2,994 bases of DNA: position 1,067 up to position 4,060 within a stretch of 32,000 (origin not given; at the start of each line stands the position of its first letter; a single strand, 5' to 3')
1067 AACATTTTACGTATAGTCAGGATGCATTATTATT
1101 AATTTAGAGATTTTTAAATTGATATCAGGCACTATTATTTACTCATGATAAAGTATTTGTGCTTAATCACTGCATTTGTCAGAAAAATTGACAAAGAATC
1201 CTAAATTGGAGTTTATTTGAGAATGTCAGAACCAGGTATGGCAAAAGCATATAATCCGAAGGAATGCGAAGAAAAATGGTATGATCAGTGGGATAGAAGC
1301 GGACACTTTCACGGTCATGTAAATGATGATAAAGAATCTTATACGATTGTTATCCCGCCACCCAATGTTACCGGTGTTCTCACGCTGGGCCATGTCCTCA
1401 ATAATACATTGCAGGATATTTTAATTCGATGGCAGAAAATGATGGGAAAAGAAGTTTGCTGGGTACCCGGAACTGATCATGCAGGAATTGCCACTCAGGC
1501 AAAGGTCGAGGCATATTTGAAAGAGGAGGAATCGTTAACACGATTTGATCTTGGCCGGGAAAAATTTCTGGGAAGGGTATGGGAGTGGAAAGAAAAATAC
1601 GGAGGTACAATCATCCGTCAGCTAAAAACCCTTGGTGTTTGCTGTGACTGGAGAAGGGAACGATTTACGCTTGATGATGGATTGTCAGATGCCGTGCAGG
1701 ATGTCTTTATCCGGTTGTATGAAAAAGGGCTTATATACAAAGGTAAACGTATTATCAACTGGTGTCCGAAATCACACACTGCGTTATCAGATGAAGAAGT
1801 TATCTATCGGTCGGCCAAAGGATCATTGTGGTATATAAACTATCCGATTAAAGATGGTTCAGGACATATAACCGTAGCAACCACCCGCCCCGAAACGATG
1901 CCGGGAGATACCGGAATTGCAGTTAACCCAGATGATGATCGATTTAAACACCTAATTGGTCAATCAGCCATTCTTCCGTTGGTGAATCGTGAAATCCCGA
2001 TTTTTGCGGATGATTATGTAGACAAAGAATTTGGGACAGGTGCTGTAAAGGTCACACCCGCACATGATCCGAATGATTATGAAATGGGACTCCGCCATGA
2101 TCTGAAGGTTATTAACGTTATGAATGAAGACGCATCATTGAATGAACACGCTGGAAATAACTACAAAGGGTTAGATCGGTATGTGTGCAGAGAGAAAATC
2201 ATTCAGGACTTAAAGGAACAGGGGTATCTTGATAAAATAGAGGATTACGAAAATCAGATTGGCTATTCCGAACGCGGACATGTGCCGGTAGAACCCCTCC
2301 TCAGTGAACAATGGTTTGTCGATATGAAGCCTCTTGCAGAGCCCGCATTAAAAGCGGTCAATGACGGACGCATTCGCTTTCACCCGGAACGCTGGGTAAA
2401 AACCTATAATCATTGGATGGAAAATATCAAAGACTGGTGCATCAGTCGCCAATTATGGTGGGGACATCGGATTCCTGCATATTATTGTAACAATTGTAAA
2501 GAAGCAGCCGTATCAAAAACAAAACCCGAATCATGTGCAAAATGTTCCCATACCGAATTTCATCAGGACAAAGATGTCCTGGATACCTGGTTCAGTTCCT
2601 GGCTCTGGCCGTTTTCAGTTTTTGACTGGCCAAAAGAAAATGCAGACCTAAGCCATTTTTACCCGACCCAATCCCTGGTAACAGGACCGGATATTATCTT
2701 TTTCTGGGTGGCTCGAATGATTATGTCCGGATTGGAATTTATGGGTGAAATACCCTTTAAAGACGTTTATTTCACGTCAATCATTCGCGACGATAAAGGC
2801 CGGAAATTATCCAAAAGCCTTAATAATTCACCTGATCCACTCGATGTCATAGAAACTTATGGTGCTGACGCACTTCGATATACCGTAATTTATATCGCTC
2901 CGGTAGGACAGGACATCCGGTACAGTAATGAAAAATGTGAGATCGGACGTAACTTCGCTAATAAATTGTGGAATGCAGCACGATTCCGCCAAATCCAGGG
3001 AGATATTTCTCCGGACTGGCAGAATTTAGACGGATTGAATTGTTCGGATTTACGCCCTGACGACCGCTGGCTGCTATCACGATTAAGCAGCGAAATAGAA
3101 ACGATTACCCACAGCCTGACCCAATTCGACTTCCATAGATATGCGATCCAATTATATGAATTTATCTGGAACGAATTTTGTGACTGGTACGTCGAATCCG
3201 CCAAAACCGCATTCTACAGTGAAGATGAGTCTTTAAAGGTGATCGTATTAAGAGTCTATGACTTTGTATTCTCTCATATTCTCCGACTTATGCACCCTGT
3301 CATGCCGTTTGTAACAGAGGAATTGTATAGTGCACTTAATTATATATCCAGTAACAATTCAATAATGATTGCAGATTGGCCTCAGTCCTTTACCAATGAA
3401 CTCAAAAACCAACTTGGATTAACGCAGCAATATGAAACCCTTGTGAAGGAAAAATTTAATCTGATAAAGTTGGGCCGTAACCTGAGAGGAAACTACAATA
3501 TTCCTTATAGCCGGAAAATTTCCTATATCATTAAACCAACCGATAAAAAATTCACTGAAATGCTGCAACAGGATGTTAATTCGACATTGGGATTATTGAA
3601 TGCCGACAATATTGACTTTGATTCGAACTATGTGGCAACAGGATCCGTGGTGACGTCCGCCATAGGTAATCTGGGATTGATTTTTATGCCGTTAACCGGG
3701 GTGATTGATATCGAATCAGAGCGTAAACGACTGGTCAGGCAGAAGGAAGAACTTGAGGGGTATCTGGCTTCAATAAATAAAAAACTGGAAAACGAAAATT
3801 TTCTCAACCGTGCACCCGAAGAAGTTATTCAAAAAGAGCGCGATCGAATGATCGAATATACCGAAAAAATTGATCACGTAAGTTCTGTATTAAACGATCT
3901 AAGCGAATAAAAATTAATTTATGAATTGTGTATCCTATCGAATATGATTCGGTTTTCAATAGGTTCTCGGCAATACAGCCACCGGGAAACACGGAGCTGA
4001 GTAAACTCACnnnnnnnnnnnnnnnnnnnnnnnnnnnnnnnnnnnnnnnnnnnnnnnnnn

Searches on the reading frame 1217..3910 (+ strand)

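Call 8: search_protein_families(library=pfam, proteins=[window:1217-3910:+], max_evalue=0.001)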
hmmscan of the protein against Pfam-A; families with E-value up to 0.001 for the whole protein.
window:1217-3910:+ (897 aa): 6 families
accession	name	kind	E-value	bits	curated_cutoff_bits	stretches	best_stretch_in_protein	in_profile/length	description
PF00133.28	tRNA-synt_1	-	4.5e-141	470.8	22.7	1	20-569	1-413/414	tRNA synthetases class I (I, L, M and V)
PF08264.19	Anticodon_1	-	1.7e-36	125.8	25.1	1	616-769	1-145/148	Anticodon-binding domain of tRNA ligase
PF09334.17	tRNA-synt_1g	-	6.4e-22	78.3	20.1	2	48-99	7-58/391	tRNA synthetases class I (M)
PF10458.14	Val_tRNA-synt_C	-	1.7e-14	54.3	25.9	1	831-895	1-65/66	Valyl tRNA synthetase tRNA binding arm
PF13603.12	tRNA-synt_1_2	-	8.5e-14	51.9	25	1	248-310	86-148/185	Leucyl-tRNA synthetase, editing domain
PF20097.4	DUF6487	-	0.00038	21.2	24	0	392-429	25-60/67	Domain of unknown function (DUF6487)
